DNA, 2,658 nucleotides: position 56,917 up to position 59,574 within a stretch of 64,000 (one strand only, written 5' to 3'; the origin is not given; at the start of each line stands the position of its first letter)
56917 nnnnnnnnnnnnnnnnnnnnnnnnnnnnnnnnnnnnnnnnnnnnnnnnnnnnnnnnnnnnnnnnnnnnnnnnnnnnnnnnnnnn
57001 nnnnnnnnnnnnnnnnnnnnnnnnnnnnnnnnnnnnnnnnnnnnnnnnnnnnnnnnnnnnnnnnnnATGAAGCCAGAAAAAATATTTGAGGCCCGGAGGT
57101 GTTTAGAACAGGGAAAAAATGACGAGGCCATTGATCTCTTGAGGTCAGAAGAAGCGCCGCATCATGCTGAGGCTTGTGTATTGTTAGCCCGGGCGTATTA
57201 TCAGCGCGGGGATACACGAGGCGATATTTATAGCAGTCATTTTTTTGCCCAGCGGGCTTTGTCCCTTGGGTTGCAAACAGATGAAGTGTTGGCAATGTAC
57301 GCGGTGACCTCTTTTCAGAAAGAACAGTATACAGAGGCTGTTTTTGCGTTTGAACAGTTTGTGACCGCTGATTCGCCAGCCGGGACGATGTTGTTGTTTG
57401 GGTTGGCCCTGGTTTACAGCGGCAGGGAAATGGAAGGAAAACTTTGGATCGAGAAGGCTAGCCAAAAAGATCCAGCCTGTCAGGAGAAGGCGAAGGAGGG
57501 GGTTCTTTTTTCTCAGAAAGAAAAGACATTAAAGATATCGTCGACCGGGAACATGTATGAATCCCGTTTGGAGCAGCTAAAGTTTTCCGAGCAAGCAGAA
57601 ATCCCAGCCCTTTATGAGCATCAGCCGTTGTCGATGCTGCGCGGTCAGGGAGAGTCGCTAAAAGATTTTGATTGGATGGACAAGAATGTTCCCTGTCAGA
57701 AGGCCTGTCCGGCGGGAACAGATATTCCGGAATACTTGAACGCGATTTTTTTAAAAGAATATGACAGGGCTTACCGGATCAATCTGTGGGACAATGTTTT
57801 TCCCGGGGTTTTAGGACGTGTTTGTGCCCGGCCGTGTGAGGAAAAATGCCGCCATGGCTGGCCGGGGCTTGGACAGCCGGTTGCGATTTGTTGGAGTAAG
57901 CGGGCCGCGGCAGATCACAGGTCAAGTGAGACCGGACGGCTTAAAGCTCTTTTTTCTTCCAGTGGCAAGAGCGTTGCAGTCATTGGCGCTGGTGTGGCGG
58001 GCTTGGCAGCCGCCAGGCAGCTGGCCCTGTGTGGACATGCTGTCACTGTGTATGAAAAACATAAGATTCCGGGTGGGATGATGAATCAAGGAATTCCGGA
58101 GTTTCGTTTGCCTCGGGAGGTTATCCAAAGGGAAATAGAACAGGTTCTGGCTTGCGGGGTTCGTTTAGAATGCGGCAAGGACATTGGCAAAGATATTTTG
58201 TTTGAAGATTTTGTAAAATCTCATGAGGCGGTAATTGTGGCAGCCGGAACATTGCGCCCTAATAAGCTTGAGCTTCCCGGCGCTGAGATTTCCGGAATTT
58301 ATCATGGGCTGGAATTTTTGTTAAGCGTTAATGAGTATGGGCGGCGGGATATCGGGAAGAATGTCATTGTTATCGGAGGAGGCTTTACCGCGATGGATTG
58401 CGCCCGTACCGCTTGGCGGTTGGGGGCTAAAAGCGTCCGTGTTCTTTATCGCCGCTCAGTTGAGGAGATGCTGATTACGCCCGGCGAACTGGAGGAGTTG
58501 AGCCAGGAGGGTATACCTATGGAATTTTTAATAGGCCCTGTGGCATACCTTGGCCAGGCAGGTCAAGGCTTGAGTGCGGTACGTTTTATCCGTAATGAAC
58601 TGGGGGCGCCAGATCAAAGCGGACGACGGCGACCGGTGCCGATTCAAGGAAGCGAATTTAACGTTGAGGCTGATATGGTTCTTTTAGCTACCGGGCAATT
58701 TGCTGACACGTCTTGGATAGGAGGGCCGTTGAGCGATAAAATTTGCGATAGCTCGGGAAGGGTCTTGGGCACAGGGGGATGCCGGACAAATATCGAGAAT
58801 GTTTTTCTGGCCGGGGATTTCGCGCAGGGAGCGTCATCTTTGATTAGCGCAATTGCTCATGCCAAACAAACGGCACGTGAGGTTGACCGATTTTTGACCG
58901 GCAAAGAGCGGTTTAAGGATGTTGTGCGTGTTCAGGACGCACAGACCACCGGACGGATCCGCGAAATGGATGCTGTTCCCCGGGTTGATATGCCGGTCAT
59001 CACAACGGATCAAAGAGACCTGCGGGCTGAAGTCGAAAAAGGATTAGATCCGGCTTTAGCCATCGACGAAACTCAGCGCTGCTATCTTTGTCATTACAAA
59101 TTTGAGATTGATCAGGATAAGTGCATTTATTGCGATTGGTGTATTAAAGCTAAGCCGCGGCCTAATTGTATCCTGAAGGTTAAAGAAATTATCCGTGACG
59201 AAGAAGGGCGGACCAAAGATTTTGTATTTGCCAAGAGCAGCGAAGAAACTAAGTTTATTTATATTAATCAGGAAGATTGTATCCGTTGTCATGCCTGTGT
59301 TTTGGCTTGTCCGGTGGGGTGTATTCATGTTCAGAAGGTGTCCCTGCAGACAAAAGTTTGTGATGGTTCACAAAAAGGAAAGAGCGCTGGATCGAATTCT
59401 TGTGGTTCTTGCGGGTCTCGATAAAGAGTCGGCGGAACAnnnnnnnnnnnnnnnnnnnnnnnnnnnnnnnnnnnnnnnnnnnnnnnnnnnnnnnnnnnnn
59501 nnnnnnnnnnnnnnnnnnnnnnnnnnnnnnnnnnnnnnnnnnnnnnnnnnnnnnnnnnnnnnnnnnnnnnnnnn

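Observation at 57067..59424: Unusual TPR-GltD-like-ferredoxin fusion protein positioned as candidate electron donor for sulfite reductase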

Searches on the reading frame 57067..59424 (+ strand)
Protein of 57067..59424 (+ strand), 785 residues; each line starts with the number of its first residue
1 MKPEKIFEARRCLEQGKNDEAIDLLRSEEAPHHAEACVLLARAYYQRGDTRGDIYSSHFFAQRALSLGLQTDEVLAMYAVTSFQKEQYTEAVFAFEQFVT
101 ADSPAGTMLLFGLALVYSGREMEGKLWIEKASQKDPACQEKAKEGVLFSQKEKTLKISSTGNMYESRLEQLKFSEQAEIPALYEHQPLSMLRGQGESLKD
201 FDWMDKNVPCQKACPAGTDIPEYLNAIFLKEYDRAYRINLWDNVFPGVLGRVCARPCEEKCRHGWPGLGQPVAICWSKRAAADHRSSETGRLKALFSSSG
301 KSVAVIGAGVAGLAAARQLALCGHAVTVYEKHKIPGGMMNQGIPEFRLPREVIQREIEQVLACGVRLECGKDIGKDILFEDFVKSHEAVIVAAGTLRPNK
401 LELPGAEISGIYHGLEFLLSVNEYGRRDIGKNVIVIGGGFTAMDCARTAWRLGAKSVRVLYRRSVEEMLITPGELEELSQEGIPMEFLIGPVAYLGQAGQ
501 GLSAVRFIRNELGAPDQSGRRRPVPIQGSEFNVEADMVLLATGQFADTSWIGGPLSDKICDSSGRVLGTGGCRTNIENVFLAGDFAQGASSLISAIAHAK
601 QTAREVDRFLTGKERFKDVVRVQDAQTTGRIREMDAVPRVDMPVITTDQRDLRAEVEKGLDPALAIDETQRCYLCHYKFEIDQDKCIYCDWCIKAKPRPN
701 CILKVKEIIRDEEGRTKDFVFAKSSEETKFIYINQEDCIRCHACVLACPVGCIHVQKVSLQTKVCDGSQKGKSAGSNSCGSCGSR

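Call 5: search_protein_families(library=pfam, proteins=[window:57067-59424:+], max_evalue=0.01)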
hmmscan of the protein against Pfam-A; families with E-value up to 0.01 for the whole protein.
window:57067-59424:+ (785 aa): 23 families
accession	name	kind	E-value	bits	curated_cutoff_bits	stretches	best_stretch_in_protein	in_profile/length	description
PF07992.20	Pyr_redox_2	-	2e-28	100.1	26.1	1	302-598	2-290/291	Pyridine nucleotide-disulphide oxidoreductase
PF14691.11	Fer4_20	-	2.2e-13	50.4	25.8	1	206-286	28-109/113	Dihydroprymidine dehydrogenase domain II, 4Fe-4S cluster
PF13738.12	Pyr_redox_3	-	4e-10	39.9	30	1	387-465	126-198/305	Pyridine nucleotide-disulphide oxidoreductase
PF01266.30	DAO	-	9.9e-10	38.9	27.9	1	303-337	2-37/353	FAD dependent oxidoreductase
PF13450.12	NAD_binding_8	-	1.7e-09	38.3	21.9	1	305-340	1-36/68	NAD(P)-binding Rossmann-like domain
PF00070.33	Pyr_redox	-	2.8e-07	31.4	22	0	432-464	1-32/82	Pyridine nucleotide-disulphide oxidoreductase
PF01262.27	AlaDh_PNT_C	-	5e-07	29.8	23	1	301-332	29-60/214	Alanine dehydrogenase/PNT, C-terminal domain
PF12831.13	FAD_oxidored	-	8.8e-07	29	27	1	303-342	2-41/416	FAD dependent oxidoreductase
PF00037.32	Fer4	-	2.1e-06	27.8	21.1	1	731-753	1-23/24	4Fe-4S binding domain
PF14559.12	TPR_19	-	1.3e-05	25.9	25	1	13-50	2-41/68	Tetratricopeptide repeat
PF12797.12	Fer4_2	-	1.6e-05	25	24.5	1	731-750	3-22/22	4Fe-4S binding domain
PF00890.30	FAD_binding_2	-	2e-05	24.4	20.4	1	303-333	2-32/414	FAD binding domain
PF01134.28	GIDA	-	3.3e-05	23.6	22.1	1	303-332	2-31/391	Glucose inhibited division protein A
PF03486.20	HI0933_like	-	7e-05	22.8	50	1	302-336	2-36/244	HI0933-like protein Rossmann domain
PF13237.11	Fer4_10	-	8.3e-05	22.9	25.5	1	731-783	2-46/53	4Fe-4S dicluster domain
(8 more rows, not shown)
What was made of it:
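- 57067..57516 (+): N-terminal TPR-like helical domain (aa 1-150, nine helices). Its conserved motif is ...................; R47, G48, D49, G52 and D53 are invariant in the long-form homologs. Pfam TPR_19 at 25.9 bits (call 5).
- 57964..58902 (+): FAD- and NAD(P)H-binding Rossmann module (aa ~300-612) with invariant Y461-R462-R463, the NADP(H)-preference motif. Pfam Pyr_redox_2 (call 5).
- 59077..59361 (+): Invariant C672-x2-C675 pair followed by the 2x[4Fe-4S] ferredoxin domain (C686, 689, 692, 701, 738, 741, 744, 748). Pfam Fer4, Fer4_7 and Fer4_10 (call 5).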

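Call 7: find_homologous_proteins(query=window:57067-59424:+)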
Query window:57067-59424:+ (785 aa): 6244 proteins with E <= 0.001 among 8000 candidates; the best 120 are listed.
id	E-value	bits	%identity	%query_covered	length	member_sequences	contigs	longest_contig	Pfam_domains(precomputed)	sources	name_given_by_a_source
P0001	0.0e+0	1813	100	100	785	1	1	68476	PF13450.13,PF07992.21,PF00070.34,PF12831.14,PF14559.13,PF01266.31,PF12797.13,PF14691.12,PF00890.31,PF00037.33,PF13738.13,PF01262.28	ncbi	-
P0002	0.0e+0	1203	68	97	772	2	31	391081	PF13450.13,PF07992.21,PF00070.34,PF03486.21,PF12831.14,PF14559.13,PF01266.31,PF01593.31,PF12797.13,PF14691.12,PF00890.31,PF00037.33,PF13738.13,PF13432.13,PF01262.28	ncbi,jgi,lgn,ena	-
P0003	0.0e+0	1182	67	97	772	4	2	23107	PF13450.13,PF07992.21,PF00070.34,PF12831.14,PF14559.13,PF01266.31,PF12797.13,PF14691.12,PF00890.31,PF00037.33,PF13738.13,PF01262.28,PF13237.12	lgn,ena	-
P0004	0.0e+0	1176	67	97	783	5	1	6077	PF01266.31,PF12797.13,PF13450.13,PF14691.12,PF00890.31,PF07992.21,PF00070.34,PF00037.33,PF13738.13,PF01262.28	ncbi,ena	-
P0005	0.0e+0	1169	66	97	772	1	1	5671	PF13450.13,PF07992.21,PF00070.34,PF03486.21,PF01134.29,PF12831.14,PF14559.13,PF01266.31,PF01593.31,PF12797.13,PF14691.12,PF00890.31,PF00037.33,PF13738.13,PF13432.13,PF01262.28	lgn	-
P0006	0.0e+0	1166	66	97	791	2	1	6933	PF01266.31,PF12797.13,PF13450.13,PF14691.12,PF07992.21,PF00070.34,PF00037.33,PF13738.13,PF01262.28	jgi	-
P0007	0.0e+0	1158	67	97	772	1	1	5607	PF01266.31,PF12797.13,PF13450.13,PF14691.12,PF00890.31,PF07992.21,PF00070.34,PF00037.33,PF13738.13,PF01262.28,PF12831.14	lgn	-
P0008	0.0e+0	1092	63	97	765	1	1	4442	PF13450.13,PF07992.21,PF00070.34,PF03486.21,PF12831.14,PF01946.24,PF01266.31,PF12797.13,PF14691.12,PF00890.31,PF00037.33,PF13738.13,PF01262.28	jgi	-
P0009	0.0e+0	1025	60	96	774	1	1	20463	PF14559.13,PF01266.31,PF12797.13,PF13450.13,PF14691.12,PF00890.31,PF07992.21,PF00070.34,PF00037.33,PF13738.13,PF01262.28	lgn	-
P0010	0.0e+0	1016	61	96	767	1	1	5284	PF13450.13,PF07992.21,PF00070.34,PF12831.14,PF01266.31,PF12797.13,PF14691.12,PF00890.31,PF00037.33,PF13738.13,PF01262.28,PF13237.12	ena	-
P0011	1.0e-297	1008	57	98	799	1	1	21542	PF13450.13,PF07992.21,PF00070.34,PF12831.14,PF14559.13,PF01266.31,PF14691.12,PF00890.31,PF00037.33,PF12895.14,PF13738.13,PF13432.13,PF01262.28,PF07719.24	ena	-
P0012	1.4e-294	997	57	97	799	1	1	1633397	PF13241.13,PF13450.13,PF07992.21,PF00070.34,PF12831.14,PF01266.31,PF14691.12,PF00890.31,PF00037.33,PF13738.13,PF13432.13,PF01262.28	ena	-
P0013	5.4e-294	995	59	97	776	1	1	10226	PF13450.13,PF07992.21,PF00070.34,PF03486.21,PF12838.13,PF01134.29,PF12831.14,PF01946.24,PF01266.31,PF12797.13,PF14691.12,PF00890.31,PF00037.33,PF13738.13,PF01262.28,PF13237.12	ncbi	-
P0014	6.4e-293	992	58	97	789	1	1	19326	PF13450.13,PF07992.21,PF00070.34,PF03486.21,PF12831.14,PF01266.31,PF14691.12,PF00037.33,PF13738.13,PF13432.13,PF01262.28,PF13237.12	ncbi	-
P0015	1.8e-292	990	57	97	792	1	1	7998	PF14559.13,PF01266.31,PF13450.13,PF14691.12,PF00890.31,PF07992.21,PF00070.34,PF00037.33,PF13738.13,PF01262.28,PF12831.14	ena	-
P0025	1.5e-280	951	56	97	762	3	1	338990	PF13450.13,PF07992.21,PF00070.34,PF03486.21,PF01134.29,PF12831.14,PF01266.31,PF01593.31,PF12797.13,PF14691.12,PF00890.31,PF00037.33,PF12895.14,PF13738.13,PF01262.28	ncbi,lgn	ncbi:MAG: FAD-dependent oxidoreductase [Candidatus Auribacterota bacterium]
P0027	9.7e-279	945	57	96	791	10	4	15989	PF14559.13,PF01266.31,PF13450.13,PF14691.12,PF07992.21,PF00070.34,PF00037.33,PF13738.13,PF01262.28,PF12831.14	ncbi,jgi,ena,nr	ncbi:MAG: 4Fe-4S ferredoxin [Armatimonadetes bacterium CG17_big_fil_post_rev_8_21_14_2_50_66_6]|nr:M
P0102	8.4e-257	872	52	97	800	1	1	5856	PF13450.13,PF07992.21,PF00070.34,PF03486.21,PF13428.13,PF01134.29,PF01494.26,PF12831.14,PF14559.13,PF01946.24,PF01266.31,PF01593.31,PF12797.13,PF14691.12,PF00890.31,PF00515.35,PF00037.33,PF12895.14,PF13738.13,PF13432.13,PF01262.28,PF13181.13,PF07719.24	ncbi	ncbi:MAG TPA: FAD-dependent oxidoreductase [Polyangiaceae bacterium]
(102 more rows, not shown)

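Call 9: find_related_loci(query=window:57067-59424:+, collection=genome_contigs, flank=10000)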
Query window:57067-59424:+ (785 aa) in genome_contigs; peptide patterns used: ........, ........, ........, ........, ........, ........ (x = any residue, [..] = any of these).
106 stretches matched a pattern; 92 encode a relative of the query (tblastn E <= 1e-3); the best 80 are kept; 80 distinct loci.
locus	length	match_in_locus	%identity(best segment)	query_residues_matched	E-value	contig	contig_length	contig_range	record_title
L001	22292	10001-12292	68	4-767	0e+0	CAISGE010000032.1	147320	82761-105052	MAG: Candidatus Omnitrophica bacterium isolate AM-lipid-02-D9_bin-1187 genome assembly, contig: bin-1187:32/80, whole ge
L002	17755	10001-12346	57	8-773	0e+0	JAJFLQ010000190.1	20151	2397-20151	MAG: Verrucomicrobia bacterium isolate OFTM300 OFTM300_189, whole genome shotgun sequence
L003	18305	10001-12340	53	16-766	0e+0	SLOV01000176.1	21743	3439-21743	MAG: Kiritimatiellae bacterium isolate CSSed165cm_47 CSSed16-5cm-5412, whole genome shotgun sequence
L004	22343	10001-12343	56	6-762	0e+0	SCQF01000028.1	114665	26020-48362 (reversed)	MAG: Verrucomicrobia bacterium isolate DP16D_bin.41 DP16D_bin.41-40755, whole genome shotgun sequence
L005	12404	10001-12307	53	2-767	0e+0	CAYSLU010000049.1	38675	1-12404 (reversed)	MAG TPA_asm: uncultured Verrucomicrobiota bacterium isolate SRP272421_co4_691 genome assembly, contig: NODE_1857_length_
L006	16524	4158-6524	53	4-768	0e+0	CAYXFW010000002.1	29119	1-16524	MAG TPA_asm: uncultured Verrucomicrobiota bacterium isolate SRP256446_co1_32 genome assembly, contig: NODE_338_length_29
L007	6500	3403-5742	54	4-762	0e+0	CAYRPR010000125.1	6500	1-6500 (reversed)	MAG TPA_asm: uncultured Verrucomicrobiota bacterium isolate SRP193661_co1_204 genome assembly, contig: NODE_11831_length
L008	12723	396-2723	55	17-768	0e+0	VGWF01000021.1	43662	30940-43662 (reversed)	MAG: Lentisphaerae bacterium isolate K_DeepCast_100m_m2_028 K_DeepCast_100m_m2_028_Ga0194127_10000984, whole genome shot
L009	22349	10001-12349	53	4-762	0e+0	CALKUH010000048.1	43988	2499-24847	MAG TPA_asm: uncultured Verrucomicrobia bacterium isolate SRR5576005_bin.86_CONCOCT_v1.1_MAG genome assembly, contig: ER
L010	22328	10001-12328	55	17-768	0e+0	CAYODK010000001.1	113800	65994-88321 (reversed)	MAG TPA_asm: uncultured Verrucomicrobiota bacterium isolate binchicken_co22_230 genome assembly, contig: NODE_164_length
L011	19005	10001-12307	54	17-762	0e+0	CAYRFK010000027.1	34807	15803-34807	MAG TPA_asm: uncultured Verrucomicrobiota bacterium isolate SRP272421_co4_497 genome assembly, contig: NODE_2295_length_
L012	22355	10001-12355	54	6-768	0e+0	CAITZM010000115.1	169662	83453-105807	MAG: uncultured Lentisphaerae bacterium isolate LJ_bin-4696 genome assembly, contig: bin-4696:115/191, whole genome shot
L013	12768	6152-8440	53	17-758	0e+0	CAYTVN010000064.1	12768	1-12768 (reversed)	MAG TPA_asm: uncultured Verrucomicrobiota bacterium isolate SRP173033_co1_159 genome assembly, contig: NODE_10557_length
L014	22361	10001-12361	53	4-768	0e+0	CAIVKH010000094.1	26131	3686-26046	uncultured bacterium isolate AM-2014_bin-1020 genome assembly, contig: bin-1020:094/383, whole genome shotgun sequence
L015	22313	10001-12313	54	9-759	0e+0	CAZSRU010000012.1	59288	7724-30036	MAG TPA_asm: uncultured Victivallales bacterium isolate binchicken_co113_231 genome assembly, contig: NODE_562_length_59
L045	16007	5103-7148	50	6-763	0e+0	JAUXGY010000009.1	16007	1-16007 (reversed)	MAG: Kiritimatiellales bacterium isolate CSMAG_2941 CSMAG_2941_k119_185523_length_16007_cov_8.9869, whole genome shotgun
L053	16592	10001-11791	60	176-767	0e+0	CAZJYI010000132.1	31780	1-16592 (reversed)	MAG TPA_asm: uncultured Victivallales bacterium isolate binchicken_co97_160 genome assembly, contig: NODE_5696_length_31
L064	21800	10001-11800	53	180-776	0e+0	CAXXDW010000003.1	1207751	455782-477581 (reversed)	MAG: Gammaproteobacteria bacterium isolate 92cb7ee9-6a2a-4e20-a11b-d112289540a9 genome assembly, contig: contig_3, whole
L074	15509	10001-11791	51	170-764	0e+0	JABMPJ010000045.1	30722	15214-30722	MAG: Lentisphaerae bacterium isolate bin.508 k141_1459270, whole genome shotgun sequence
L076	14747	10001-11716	50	167-763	0e+0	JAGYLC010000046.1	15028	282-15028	MAG: Kiritimatiellae bacterium isolate M50B83 46, whole genome shotgun sequence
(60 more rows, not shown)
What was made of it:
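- Tried and rejected: The nearest relative is an Omnitrophica MAG at 68% identity (call 9).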

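Call 12: search_protein_families(library=ncbifam, proteins=[window:57067-59424:+], max_evalue=0.001)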
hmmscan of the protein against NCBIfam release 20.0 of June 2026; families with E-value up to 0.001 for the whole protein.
window:57067-59424:+ (785 aa): 66 families (the best 25 are shown)
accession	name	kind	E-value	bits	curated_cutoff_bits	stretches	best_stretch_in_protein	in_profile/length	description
NF009410.0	PRK12771.1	subfamily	1.1e-121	407.2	516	1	202-756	42-563/566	NAD(P)-binding protein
NF009454.0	PRK12814.1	equivalog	1.6e-116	390.3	916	1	204-745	98-625/657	putative NADPH-dependent glutamate synthase small subunit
NF009414.0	PRK12778.1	equivalog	2.5e-87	293.9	1103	1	206-611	335-750/752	bifunctional dihydroorotate dehydrogenase B NAD binding subunit/NADPH-dependent glutamate synthase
TIGR01316.1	gltA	equivalog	3.2e-86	289.9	471.75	1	204-610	32-449/449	NADPH-dependent glutamate synthase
TIGR03315.1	Se_ygfK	equivalog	2.3e-76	257.1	835.3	1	208-684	445-895/1012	putative selenate reductase subunit YgfK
NF010590.0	PRK13984.1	equivalog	2.1e-74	250.7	946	1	210-613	198-609/611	putative oxidoreductase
NF009409.0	PRK12770.1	subfamily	9.5e-70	235.4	343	1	297-614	15-354/360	putative glutamate synthase subunit beta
NF009408.0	PRK12769.1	equivalog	4.9e-69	233.1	1003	1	157-612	183-653/659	formate-dependent uric acid utilization protein AegA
NF009413.0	PRK12775.1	equivalog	3.8e-68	230.2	1895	1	210-663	341-806/1006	putative trifunctional 2-polyprenylphenol hydroxylase/glutamate synthase subunit beta/ferritin domain-containing protein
TIGR01318.1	gltD_gamma_fam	subfamily_domain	1.3e-67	228.5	482.95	1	207-610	47-465/467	glutamate synthase, small subunit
TIGR01317.1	GOGAT_sm_gam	subfamily_domain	2.2e-64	218.1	447.7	1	204-613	45-481/485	glutamate synthase small subunit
NF009451.0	PRK12809.1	equivalog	2.3e-58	198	1154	1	207-609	216-633/639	formate-dependent uric acid utilization protein YgfT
NF009415.0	PRK12779.1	equivalog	2.7e-52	177.8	1519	1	211-608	211-624/944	putative bifunctional glutamate synthase subunit beta/2-polyprenylphenol hydroxylase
NF045663.1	diclust_near_Sec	equivalog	2.4e-37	128.4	530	2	206-397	16-201/759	pyridine nucleotide-disulfide oxidoreductase/dicluster-binding protein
TIGR03997.1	mycofact_OYE_2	equivalog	4.5e-17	61.7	793.15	1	257-418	341-495/645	mycofactocin system FadH/OYE family oxidoreductase 2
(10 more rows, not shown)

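Call 13: search_solved_structures(query=window:57067-59424:+, max_evalue=0.001)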
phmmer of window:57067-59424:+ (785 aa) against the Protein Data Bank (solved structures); distinct sequences matched with E-value up to 0.001: 29.
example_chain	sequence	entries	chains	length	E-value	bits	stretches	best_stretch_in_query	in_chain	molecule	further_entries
9n5u_A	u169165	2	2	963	2.6e-89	303.4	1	204-619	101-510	NfnA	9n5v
9bov_A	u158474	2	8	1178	2e-85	290.6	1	205-676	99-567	Molybdopterin oxidoreductase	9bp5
8oh5_C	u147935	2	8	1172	2.5e-73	250.5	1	205-678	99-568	Formate dehydrogenase-O, major subunit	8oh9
5jca_L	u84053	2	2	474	4.6e-72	246.4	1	207-611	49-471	NADH-dependent Ferredoxin:NADP Oxidoreductase (NfnI) subunit alpha | NADH-dependent Ferredoxin:NADP Oxidoreductase subunit alpha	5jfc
4ylf_B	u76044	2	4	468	1.6e-71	244.6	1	208-613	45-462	Dihydropyrimidine dehydrogenase subunit A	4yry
5vj7_A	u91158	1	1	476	6.7e-65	222.7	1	207-613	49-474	Oxidoreductase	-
2vdc_G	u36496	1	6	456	4.3e-56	193.6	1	209-613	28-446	GLUTAMATE SYNTHASE [NADPH] SMALL CHAIN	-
6s6s_G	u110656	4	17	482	5.7e-56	193.2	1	209-613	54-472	Glutamate synthase [NADPH] small chain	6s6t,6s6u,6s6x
7mfm_I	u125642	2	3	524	7.7e-41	143.1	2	212-459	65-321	Glutamate synthase (NADPH) small chain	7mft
7m31_A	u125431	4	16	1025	1.1e-25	93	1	207-608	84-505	Dihydropyrimidine dehydrogenase [NADP(+)]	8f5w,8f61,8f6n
1gt8_A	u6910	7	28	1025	1.1e-25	93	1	207-608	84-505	DIHYDROPYRIMIDINE DEHYDROGENASE | Dihydropyrimidine dehydrogenase [NADP(+)]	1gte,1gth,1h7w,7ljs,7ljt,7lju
1h7x_A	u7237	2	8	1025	1.1e-25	93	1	207-608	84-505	DIHYDROPYRIMIDINE DEHYDROGENASE | Dihydropyrimidine dehydrogenase [NADP(+)]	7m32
5mh4_A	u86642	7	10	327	5.3e-08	34.5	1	300-464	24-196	Thioredoxin reductase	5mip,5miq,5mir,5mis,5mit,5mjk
1cjc_A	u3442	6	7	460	6e-07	31.1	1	302-448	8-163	PROTEIN (ADRENODOXIN REDUCTASE) | ADRENODOXIN REDUCTASE | NADPH:ADRENODOXIN OXIDOREDUCTASE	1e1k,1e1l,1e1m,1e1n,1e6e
9qhb_A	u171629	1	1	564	3e-06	28.7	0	14-140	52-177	Engineered tetratricopeptide repeat protein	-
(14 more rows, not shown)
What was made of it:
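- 57067..57516 (+): Matches to consensus TPR proteins in the PDB at E 3e-6 to 1e-5 (call 13).
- On TPR repeat proteins: Matches to designed consensus TPR proteins have E-values of 3e-6 to 1e-5 (call 13).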

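Call 17: search_protein_families(library=pfam, proteins=[L064:4378-6171:+, L064:6351-9962:+, L064:9962-11794:+, L064:11805-12500:+, L064:12868-16467:+, L064:2578-4191:+], max_evalue=0.00001)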
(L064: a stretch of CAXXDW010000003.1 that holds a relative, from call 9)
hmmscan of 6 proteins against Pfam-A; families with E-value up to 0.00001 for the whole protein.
L064:4378-6171:+ (597 aa): 0 families

L064:6351-9962:+ (1203 aa): 13 families
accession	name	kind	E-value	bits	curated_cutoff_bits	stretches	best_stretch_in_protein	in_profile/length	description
PF01855.24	POR_N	-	1.4e-77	261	27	1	35-264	3-230/231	Pyruvate flavodoxin/ferredoxin oxidoreductase, thiamine diP-bdg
PF01558.24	POR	-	5.5e-29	102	27.4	1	451-633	1-171/173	Pyruvate ferredoxin/flavodoxin oxidoreductase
PF10371.14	EKR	-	3.8e-20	71.9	27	1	651-698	3-50/55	Domain of unknown function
PF17147.9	PFOR_II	-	9.4e-12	45.6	27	1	286-369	1-81/102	Pyruvate:ferredoxin oxidoreductase core domain II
PF12838.12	Fer4_7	-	1.3e-09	38.8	27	1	714-784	2-51/52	4Fe-4S dicluster domain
PF02775.26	TPP_enzyme_C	-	3.2e-09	37.2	21.9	1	987-1098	46-149/151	Thiamine pyrophosphate enzyme, C-terminal TPP binding domain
PF14697.11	Fer4_21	-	3.5e-08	33.9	35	0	761-785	31-55/59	4Fe-4S dicluster domain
PF12837.12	Fer4_6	-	4.9e-08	33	25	0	706-729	1-24/24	4Fe-4S binding domain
PF13187.11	Fer4_9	-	1.4e-07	31.8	27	1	714-783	2-49/52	4Fe-4S dicluster domain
PF13237.11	Fer4_10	-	7.1e-07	29.5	25.5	0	709-733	4-29/53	4Fe-4S dicluster domain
PF13534.11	Fer4_17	-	1.4e-06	29.2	22.2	0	711-727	43-59/61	4Fe-4S dicluster domain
PF13484.11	Fer4_16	-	1.7e-06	29.1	30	1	714-783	2-65/66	4Fe-4S double cluster binding domain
PF00037.32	Fer4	-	9e-06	25.7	21.1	0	766-784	3-21/24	4Fe-4S binding domain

L064:9962-11794:+ (610 aa): 8 families
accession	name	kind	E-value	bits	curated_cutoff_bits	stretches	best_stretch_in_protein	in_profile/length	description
PF07992.20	Pyr_redox_2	-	1.5e-24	87.4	26.1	1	136-423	2-278/291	Pyridine nucleotide-disulphide oxidoreductase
PF14691.11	Fer4_20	-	6.5e-13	48.9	25.8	1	41-117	29-106/113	Dihydroprymidine dehydrogenase domain II, 4Fe-4S cluster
PF01266.30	DAO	-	5.4e-10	39.8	27.9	1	137-170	2-35/353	FAD dependent oxidoreductase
PF13450.12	NAD_binding_8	-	1e-09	39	21.9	1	139-174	1-36/68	NAD(P)-binding Rossmann-like domain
PF00070.33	Pyr_redox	-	5.8e-09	36.8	22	0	266-311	1-45/82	Pyridine nucleotide-disulphide oxidoreductase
PF00037.32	Fer4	-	2e-07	31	21.1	1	568-590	2-24/24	4Fe-4S binding domain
PF13738.12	Pyr_redox_3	-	6e-07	29.4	30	0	221-302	126-202/305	Pyridine nucleotide-disulphide oxidoreductase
PF12831.13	FAD_oxidored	-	5.6e-06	26.3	27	0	137-176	2-41/416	FAD dependent oxidoreductase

L064:11805-12500:+ (231 aa): 0 families

L064:12868-16467:+ (1199 aa): 2 families
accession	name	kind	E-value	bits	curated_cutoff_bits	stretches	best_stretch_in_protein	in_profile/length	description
PF00593.30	TonB_dep_Rec_b-barrel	-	5.9e-25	89.5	27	1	587-1151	42-436/436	TonB dependent receptor-like, beta-barrel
PF07715.20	Plug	-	3.6e-17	63.2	23.9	1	82-197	5-107/107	TonB-dependent Receptor Plug Domain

L064:2578-4191:+ (537 aa): 0 families
